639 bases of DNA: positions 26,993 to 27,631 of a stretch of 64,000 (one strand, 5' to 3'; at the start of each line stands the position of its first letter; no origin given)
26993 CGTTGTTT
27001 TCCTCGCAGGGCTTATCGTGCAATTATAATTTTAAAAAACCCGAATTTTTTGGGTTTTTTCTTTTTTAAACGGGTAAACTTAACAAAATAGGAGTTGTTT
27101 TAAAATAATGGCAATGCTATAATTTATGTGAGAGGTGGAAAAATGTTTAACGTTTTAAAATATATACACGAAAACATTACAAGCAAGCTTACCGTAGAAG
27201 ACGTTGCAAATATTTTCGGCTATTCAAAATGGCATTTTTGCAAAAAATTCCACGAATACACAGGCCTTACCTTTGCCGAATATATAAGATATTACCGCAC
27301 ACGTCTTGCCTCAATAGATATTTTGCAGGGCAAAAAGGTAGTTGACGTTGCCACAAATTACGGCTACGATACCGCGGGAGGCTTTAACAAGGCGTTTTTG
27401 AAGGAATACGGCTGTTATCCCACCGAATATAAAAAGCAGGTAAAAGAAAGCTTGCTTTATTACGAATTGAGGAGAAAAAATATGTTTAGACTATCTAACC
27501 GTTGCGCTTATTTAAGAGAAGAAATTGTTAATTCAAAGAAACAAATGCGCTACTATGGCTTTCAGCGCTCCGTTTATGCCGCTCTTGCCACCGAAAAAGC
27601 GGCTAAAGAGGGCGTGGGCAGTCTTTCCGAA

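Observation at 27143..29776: AraC/MarA-type DNA-binding domain fused in frame to a glycyl radical enzyme, with an internal SD+ATG at the junction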

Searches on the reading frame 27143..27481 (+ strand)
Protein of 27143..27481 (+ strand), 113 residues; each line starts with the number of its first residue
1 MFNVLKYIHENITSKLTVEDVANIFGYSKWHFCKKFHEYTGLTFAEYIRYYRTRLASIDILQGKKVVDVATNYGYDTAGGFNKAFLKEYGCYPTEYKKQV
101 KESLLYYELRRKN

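Call 52: search_solved_structures(query=window:27143-27481:+, max_evalue=0.000001, show_alignments=5)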
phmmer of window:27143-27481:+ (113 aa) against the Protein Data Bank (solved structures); distinct sequences matched with E-value up to 0.000001: 8.
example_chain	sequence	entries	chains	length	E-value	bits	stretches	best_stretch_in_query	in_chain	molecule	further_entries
7bef_G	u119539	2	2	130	3e-14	56.5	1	4-99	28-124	Transcriptional activator RamA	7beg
7w5w_J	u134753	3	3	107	4.1e-12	49.6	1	4-98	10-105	Regulatory protein SoxS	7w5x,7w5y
7vwy_G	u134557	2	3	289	4e-11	46.4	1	5-100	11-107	Right origin-binding protein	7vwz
1d5y_A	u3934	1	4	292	4.1e-11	46.4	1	5-100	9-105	ROB TRANSCRIPTION FACTOR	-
1bl0_A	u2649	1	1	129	6.4e-10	42.6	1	3-98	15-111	PROTEIN (MULTIPLE ANTIBIOTIC RESISTANCE PROTEIN)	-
1xs9_A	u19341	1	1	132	6.9e-10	42.5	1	3-98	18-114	Multiple antibiotic resistance protein marA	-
7r3w_A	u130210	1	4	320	1.3e-07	35.2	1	4-98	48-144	Putative bacterial regulatory helix-turn-helix protein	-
3oou_A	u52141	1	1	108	5.7e-07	33.1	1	3-98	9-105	Lin2118 protein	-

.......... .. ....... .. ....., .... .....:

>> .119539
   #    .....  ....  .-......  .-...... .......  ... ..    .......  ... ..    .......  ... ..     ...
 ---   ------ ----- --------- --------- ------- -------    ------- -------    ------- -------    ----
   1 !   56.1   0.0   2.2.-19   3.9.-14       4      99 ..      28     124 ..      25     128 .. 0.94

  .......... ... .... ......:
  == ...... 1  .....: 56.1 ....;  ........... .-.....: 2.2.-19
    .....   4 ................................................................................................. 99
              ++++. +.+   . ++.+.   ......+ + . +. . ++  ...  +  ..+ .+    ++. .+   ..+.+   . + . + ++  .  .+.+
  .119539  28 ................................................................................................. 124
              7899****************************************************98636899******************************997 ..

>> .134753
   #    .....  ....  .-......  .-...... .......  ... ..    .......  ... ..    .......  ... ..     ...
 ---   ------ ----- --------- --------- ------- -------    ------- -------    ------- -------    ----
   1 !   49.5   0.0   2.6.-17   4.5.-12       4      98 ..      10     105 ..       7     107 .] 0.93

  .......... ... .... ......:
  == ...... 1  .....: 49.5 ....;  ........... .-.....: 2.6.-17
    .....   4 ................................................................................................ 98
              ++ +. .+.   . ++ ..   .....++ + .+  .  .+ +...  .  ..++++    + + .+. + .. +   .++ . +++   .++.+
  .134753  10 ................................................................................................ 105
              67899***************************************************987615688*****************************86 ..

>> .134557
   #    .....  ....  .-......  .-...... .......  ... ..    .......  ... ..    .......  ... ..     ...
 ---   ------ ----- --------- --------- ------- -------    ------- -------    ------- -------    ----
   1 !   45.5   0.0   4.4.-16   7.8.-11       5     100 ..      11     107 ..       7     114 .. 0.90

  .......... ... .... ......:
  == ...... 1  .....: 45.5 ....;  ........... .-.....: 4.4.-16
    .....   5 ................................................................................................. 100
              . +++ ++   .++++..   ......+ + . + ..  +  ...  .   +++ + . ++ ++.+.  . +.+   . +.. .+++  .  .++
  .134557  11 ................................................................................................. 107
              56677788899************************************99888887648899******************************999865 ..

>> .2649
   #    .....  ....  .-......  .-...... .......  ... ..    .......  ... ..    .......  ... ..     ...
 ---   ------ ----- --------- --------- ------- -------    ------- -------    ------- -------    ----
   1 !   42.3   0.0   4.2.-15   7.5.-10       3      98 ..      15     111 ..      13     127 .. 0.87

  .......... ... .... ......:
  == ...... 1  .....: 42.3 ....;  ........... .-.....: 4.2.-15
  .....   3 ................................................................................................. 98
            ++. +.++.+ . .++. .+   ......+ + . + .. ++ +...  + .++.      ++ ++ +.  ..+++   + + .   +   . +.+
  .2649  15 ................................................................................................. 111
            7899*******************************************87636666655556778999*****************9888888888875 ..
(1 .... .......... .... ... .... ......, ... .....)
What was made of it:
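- On AraC/XylS family, MarA/SoxS/Rob-type DNA-binding domain: phmmer aligns residues 3-100 to RamA (3e-14), SoxS, Rob and MarA (call 52).
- The recognition helix GYSKWHF is nearly identical to that of MarA, Rob and RamA (call 52).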
